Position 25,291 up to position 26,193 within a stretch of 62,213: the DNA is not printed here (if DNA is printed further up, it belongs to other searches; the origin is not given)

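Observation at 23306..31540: Eight-gene envelope glycan/phosphoglycan locus whose enzyme combination matches no pathway I can name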

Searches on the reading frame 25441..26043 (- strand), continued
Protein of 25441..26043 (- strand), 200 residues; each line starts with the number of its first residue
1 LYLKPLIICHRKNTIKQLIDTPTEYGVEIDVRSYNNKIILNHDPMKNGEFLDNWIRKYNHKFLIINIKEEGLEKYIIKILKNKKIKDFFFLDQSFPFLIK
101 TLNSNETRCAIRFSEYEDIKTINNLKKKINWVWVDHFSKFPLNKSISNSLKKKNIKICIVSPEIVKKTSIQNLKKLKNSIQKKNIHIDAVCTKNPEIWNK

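Call 47: search_solved_structures(query=L014:11740-12651:+, max_evalue=1e-10, show_alignments=3)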
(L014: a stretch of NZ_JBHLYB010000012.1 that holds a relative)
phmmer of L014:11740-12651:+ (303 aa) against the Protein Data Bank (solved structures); distinct sequences matched with E-value up to 1e-10: 18.
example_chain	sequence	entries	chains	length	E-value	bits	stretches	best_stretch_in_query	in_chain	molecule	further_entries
6hzk_A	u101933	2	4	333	8.6e-38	133.7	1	8-216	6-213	Phosphoribulokinase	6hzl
6kev_A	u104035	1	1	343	8.6e-38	133.7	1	8-216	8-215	Phosphoribulokinase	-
9qkn_A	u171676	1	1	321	5.5e-37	131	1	6-267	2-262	Uridine kinase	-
9qko_B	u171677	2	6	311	1e-36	130.1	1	5-267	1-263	cyanobacteria specific phoshoribulokinase from Hyella disjuncta PCC 6712 | cyanobacteria specific phosphoribulokinase from Chroococcidiopsis PCC 6712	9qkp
6gve_J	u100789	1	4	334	1.7e-33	119.6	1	8-190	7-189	Phosphoribulokinase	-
6h7h_A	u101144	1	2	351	2.5e-27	99.4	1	6-209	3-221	Phosphoribulokinase, chloroplastic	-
6kez_I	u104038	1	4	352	3.4e-27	98.9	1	41-209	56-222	Phosphoribulokinase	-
6kew_A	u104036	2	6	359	4.5e-27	98.5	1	9-209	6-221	Phosphoribulokinase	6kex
5b3f_A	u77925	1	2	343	1.2e-25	93.8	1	4-186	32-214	Phosphoribulokinase/uridine kinase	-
6h7g_A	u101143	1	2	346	1.3e-24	90.4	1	10-209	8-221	Phosphoribulokinase, chloroplastic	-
3w8r_A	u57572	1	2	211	1e-17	67.8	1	7-205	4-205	Uridine kinase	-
3asy_A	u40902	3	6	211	1.4e-17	67.4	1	7-205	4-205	Uridine kinase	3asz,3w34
2jeo_A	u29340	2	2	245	3.7e-13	52.8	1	5-184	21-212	URIDINE-CYTIDINE KINASE 1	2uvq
6pwz_A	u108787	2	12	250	5e-13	52.4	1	8-183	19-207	Uridine-cytidine kinase 2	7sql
1udw_A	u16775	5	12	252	5.2e-13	52.3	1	8-183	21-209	Uridine-cytidine kinase 2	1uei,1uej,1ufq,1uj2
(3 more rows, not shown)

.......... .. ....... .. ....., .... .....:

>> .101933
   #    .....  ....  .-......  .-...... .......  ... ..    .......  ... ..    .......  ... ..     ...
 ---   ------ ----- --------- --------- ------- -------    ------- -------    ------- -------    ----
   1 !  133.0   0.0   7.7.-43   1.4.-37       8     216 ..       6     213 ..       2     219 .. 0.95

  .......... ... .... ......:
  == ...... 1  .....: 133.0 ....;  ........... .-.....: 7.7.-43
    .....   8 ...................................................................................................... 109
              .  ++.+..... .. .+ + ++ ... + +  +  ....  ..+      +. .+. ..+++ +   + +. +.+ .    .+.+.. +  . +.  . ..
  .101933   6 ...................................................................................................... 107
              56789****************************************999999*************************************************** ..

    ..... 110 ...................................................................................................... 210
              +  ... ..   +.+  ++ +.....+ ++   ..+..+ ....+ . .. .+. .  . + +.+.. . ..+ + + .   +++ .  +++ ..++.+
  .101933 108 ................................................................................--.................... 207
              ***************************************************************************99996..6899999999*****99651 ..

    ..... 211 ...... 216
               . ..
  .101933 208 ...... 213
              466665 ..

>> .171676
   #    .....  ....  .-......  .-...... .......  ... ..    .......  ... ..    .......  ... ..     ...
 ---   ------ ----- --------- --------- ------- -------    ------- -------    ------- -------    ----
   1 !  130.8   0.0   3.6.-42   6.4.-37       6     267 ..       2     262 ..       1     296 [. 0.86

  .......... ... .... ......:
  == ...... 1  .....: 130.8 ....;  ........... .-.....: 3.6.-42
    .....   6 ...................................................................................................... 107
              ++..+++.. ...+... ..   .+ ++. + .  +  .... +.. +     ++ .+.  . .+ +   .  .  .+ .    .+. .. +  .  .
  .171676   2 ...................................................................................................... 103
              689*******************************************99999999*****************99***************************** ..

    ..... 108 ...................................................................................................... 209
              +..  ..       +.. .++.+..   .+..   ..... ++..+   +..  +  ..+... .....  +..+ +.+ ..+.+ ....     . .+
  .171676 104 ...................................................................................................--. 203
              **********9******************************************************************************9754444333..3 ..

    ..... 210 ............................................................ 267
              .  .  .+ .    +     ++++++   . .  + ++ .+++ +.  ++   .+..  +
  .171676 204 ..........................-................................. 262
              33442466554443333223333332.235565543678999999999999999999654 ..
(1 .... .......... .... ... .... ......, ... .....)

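Call 53: search_protein_families(library=ncbifam, proteins=[L009:6209-7501:-, L009:7491-7889:-, L009:7892-9250:-], max_evalue=0.01)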
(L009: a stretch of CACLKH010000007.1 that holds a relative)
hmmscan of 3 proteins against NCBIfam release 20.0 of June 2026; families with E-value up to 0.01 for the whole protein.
L009:6209-7501:- (430 aa): 5 families
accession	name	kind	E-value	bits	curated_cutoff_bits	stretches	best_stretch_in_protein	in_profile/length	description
TIGR02629.1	L_rham_iso_rhiz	equivalog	4.1e-167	556.3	646.75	1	11-415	2-406/412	L-rhamnose catabolism isomerase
TIGR02635.1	RhaI_grampos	equivalog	1e-126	422.9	531.35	1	41-419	2-377/378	L-rhamnose isomerase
NF002203.0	PRK01076.1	equivalog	1.3e-07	31.2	572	1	107-380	112-379/419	L-rhamnose isomerase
TIGR02631.1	xylA_Arthro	equivalog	2.1e-07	30.3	447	1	111-313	71-276/382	xylose isomerase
TIGR01748.1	rhaA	equivalog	8.5e-06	25.2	584.95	1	108-369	109-364/414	L-rhamnose isomerase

L009:7491-7889:- (132 aa): 0 families

L009:7892-9250:- (452 aa): 5 families
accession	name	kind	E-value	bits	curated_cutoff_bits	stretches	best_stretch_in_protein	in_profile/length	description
TIGR02628.1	fuculo_kin_coli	equivalog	0.00014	21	470.9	1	7-261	2-270/465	L-fuculokinase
NF009842.0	PRK13317.1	equivalog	0.00028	20.3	234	0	374-420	225-274/277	type II pantothenate kinase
TIGR01312.1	XylB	equivalog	0.00044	18.9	380.25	0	135-200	134-199/481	xylulokinase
TIGR02627.1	rhamnulo_kin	equivalog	0.00046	18.9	527.95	1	134-259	133-261/454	rhamnulokinase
NF007925.0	PRK10640.1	equivalog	0.0027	16.2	639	1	134-276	139-282/489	rhamnulokinase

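Call 54: search_protein_families(library=pfam, proteins=[L009:6209-7501:-, L009:7491-7889:-, L009:7892-9250:-], max_evalue=0.01)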
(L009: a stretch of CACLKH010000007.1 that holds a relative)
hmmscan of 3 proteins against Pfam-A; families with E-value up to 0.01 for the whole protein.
L009:6209-7501:- (430 aa): 2 families
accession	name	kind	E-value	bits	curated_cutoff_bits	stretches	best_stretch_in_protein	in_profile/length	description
PF01261.30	AP_endonuc_2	-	2.5e-11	44.2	31.1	1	101-292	22-194/249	Xylose isomerase-like TIM barrel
PF06134.17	RhaA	-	2.7e-06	27.3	22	1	108-369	112-367/417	L-rhamnose isomerase (RhaA)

L009:7491-7889:- (132 aa): 1 family
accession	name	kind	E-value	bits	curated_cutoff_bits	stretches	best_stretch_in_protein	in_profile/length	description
PF07100.16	ASRT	-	1.5e-30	106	25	1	5-128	1-118/119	Anabaena sensory rhodopsin transducer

L009:7892-9250:- (452 aa): 2 families
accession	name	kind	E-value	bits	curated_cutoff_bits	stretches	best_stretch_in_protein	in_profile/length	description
PF21546.3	FGGY_C_2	-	3.8e-41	141.3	27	1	243-419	3-186/191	Carbohydrate kinase FGGY, C-terminal domain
PF00370.27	FGGY_N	-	4.8e-08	33.3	28.8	1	9-208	3-210/245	FGGY family of carbohydrate kinases, N-terminal domain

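Call 65: search_dna_similar(query=L014:9995-10600:+, collection=plasmids, mode=protein, max_rows=15)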
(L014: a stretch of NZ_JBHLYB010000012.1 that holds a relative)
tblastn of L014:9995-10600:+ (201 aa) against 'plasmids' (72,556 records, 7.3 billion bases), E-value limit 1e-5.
Records with a match: 25; places in all: 25; records where one place covers at least 80% of the query: 21.
Best place of each record, by identity: 60-80% 3; <60% 22.
By first word of the organism name: Rhizobium 11; Azospirillum 3; Sinorhizobium 2; Pseudomonas 2; Escherichia 1; Hirschia 1; Tropicibacter 1; Scandinavium 1; Pseudorhizobium 1; Roseinatronobacter 1; and 1 more.
By predicted mobility (MOB-suite, as given by PLSDB): non-mobilizable 23; conjugative 1; mobilizable 1.
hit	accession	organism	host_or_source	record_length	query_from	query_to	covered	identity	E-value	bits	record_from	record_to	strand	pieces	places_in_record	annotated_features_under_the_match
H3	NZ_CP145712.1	Escherichia coli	Homo sapiens,stool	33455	1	201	100%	77.1%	3e-103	332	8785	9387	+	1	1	phosphatidylinositol-specific phospholipase C/glycerophosphodiester ... | glycosyltransferase family 2 protein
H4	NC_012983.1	Hirschia baltica ATCC 49814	-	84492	2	196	97%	64.6%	2e-81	270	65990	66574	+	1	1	phosphatidylinositol-specific phospholipase C/glycerophosphodiester ...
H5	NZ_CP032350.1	Azospirillum brasilense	soil sample,Agricultural field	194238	1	197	98%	64.0%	2e-79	264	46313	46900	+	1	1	phosphatidylinositol-specific phospholipase C/glycerophosphodiester ... | phosphoribulokinase/uridine kinase | glycosyltransferase family 2 protein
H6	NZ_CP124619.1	Tropicibacter oceani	pure culture,sediment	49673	2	193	96%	31.4%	3e-11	69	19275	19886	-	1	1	hypothetical protein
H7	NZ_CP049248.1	Rhizobium rhizoryzae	cell culture,soil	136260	1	192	96%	30.9%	4e-15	80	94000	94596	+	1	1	hypothetical protein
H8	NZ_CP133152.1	Sinorhizobium chiapasense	Acaciella angustissima,cell culture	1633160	6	193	94%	31.4%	7e-13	74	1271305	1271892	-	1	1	none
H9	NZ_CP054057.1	Scandinavium goeteborgense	Homo sapiens,Wound,wound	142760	1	193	96%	30.3%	5e-17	86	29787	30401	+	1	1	hypothetical protein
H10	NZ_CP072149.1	Rhizobium sp. K1/93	Himalayan blackberry,cell culture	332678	2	192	95%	30.5%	3e-11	69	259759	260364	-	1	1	hypothetical protein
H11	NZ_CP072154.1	Rhizobium sp. K15/93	Himalayan blackberry,cell culture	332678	2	192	95%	30.5%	3e-11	69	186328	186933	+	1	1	hypothetical protein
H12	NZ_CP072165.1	Rhizobium sp. B21/90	Himalayan blackberry,cell culture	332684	2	192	95%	30.5%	3e-11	69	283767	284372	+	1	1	hypothetical protein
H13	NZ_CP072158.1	Rhizobium sp. B230/85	Himalayan blackberry,cell culture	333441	2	192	95%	30.5%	3e-11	69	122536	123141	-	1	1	hypothetical protein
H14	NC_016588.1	Azospirillum lipoferum 4B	-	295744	21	192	86%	31.4%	2e-14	78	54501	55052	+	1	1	hypothetical protein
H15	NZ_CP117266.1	Rhizobium tumorigenes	Rubus sp.,pure bacterial culture,Aerial ...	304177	21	192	86%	31.3%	9e-11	67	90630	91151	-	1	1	hypothetical protein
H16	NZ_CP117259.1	Rhizobium tumorigenes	Rubus sp.,pure bacterial culture,Aerial ...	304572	21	192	86%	31.3%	9e-11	67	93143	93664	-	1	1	hypothetical protein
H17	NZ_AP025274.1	Pseudomonas alcaligenes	Homo sapiens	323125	1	192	96%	27.9%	5e-11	68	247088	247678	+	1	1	phosphodiesterase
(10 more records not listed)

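Call 66: search_dna_similar(query=L014:9995-10600:+, collection=phages, mode=protein, max_rows=10)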
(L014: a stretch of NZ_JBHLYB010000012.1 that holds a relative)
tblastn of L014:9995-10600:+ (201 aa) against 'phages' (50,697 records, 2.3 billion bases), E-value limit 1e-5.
No match.

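Call 69: get_annotated_region(hit=H5, flank=12000)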
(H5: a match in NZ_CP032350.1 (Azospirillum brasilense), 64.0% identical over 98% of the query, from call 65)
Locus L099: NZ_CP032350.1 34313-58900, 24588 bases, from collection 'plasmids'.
description: Azospirillum brasilense strain MTCC4039 plasmid p5, complete sequence
organism: Azospirillum brasilense (NCBI taxid 192)
taxonomy: Bacteria; Pseudomonadota; Alphaproteobacteria; Rhodospirillales; Azospirillaceae; Azospirillum; Azospirillum brasilense
host: -; source: soil sample,Agricultural field; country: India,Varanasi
typing (MOB-suite, as given by PLSDB): non-mobilizable; replicon rep_cluster_771
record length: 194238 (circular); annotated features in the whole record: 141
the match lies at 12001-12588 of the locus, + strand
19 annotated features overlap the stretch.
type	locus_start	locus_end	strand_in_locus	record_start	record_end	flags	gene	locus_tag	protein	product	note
CDS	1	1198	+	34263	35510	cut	-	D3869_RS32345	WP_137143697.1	glycosyltransferase family 4 protein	-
CDS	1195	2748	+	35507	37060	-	-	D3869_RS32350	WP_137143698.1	class I SAM-dependent methyltransferase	-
CDS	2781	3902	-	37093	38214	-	-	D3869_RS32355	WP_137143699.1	NAD(P)/FAD-dependent oxidoreductase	-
CDS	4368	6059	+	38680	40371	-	-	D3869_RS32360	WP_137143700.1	M10 family metallopeptidase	GO:0006508 - proteolysis [Evidence IEA]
CDS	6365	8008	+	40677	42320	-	-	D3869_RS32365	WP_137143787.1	hypothetical protein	-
CDS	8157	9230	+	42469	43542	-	-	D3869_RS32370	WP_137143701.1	class II aldolase/adducin family protein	-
CDS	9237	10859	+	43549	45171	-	-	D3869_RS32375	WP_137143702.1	NTP transferase domain-containing protein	-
CDS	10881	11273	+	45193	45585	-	-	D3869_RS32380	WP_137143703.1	GtrA family protein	GO:0000271 - polysaccharide biosynthetic process [Evidence IEA]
CDS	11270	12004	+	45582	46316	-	-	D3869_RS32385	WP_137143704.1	glycosyltransferase family 2 protein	-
CDS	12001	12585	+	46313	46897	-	-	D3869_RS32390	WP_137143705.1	phosphatidylinositol-specific phospholipase C/glycerophosphodiester phosphodiesterase family protein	GO:0006629 - lipid metabolic process [Evidence IEA]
CDS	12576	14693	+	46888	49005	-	-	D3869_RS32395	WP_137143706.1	phosphoribulokinase/uridine kinase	-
CDS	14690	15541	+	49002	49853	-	-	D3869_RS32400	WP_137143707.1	HAD family hydrolase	-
CDS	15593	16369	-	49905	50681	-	-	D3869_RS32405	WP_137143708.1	ABC transporter ATP-binding protein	-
CDS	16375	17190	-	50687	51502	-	-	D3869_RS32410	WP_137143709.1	ABC transporter permease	-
CDS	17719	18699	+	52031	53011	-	gmd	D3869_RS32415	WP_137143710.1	GDP-mannose 4,6-dehydratase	GO:0000271 - polysaccharide biosynthetic process [Evidence IEA]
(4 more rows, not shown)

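Call 70: get_annotated_region(hit=H4, flank=12000)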
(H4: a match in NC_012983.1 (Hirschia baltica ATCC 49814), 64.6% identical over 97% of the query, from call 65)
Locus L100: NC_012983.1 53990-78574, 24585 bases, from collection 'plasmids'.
description: Hirschia baltica ATCC 49814 plasmid pHbal01, complete sequence
organism: Hirschia baltica ATCC 49814 (NCBI taxid 582402)
taxonomy: Bacteria; Pseudomonadota; Alphaproteobacteria; Hyphomonadales; Hyphomonadaceae; Hirschia; Hirschia baltica; Hirschia baltica ATCC 49814
host: -; source: -; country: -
typing (MOB-suite, as given by PLSDB): non-mobilizable; replicon rep_cluster_372
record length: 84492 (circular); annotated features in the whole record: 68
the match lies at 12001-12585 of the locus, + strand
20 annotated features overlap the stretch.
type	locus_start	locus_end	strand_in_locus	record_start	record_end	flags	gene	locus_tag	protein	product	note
CDS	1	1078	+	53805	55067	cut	-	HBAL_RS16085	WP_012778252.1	MFS transporter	GO:0055085 - transmembrane transport [Evidence IEA]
CDS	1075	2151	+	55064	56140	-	-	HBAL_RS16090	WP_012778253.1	glycoside hydrolase family 68 protein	-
CDS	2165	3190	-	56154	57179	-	-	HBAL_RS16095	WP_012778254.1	LacI family DNA-binding transcriptional regulator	-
CDS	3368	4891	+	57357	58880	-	-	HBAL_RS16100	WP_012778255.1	tryptophan halogenase family protein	-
CDS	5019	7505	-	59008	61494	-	-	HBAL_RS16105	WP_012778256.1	TonB-dependent receptor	-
CDS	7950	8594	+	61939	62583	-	-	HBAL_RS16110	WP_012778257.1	hypothetical protein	-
CDS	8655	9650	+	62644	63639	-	-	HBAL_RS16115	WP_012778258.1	glycosyltransferase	-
CDS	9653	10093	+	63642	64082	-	-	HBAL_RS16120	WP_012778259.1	GtrA family protein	-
CDS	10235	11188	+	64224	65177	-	-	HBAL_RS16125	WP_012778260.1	UDP-glucuronic acid decarboxylase family protein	-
CDS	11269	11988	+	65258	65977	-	-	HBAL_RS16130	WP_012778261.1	glycosyltransferase family 2 protein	-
CDS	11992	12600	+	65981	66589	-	-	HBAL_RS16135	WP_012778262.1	phosphatidylinositol-specific phospholipase C/glycerophosphodiester phosphodiesterase family protein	GO:0006629 - lipid metabolic process [Evidence IEA]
CDS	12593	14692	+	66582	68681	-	-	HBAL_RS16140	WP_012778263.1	phosphoribulokinase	-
CDS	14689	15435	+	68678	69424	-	-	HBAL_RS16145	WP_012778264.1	HAD family hydrolase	-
CDS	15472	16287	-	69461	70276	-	-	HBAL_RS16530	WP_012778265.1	class I SAM-dependent methyltransferase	GO:0032259 - methylation [Evidence IEA]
CDS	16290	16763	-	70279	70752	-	-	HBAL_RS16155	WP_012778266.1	GtrA family protein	-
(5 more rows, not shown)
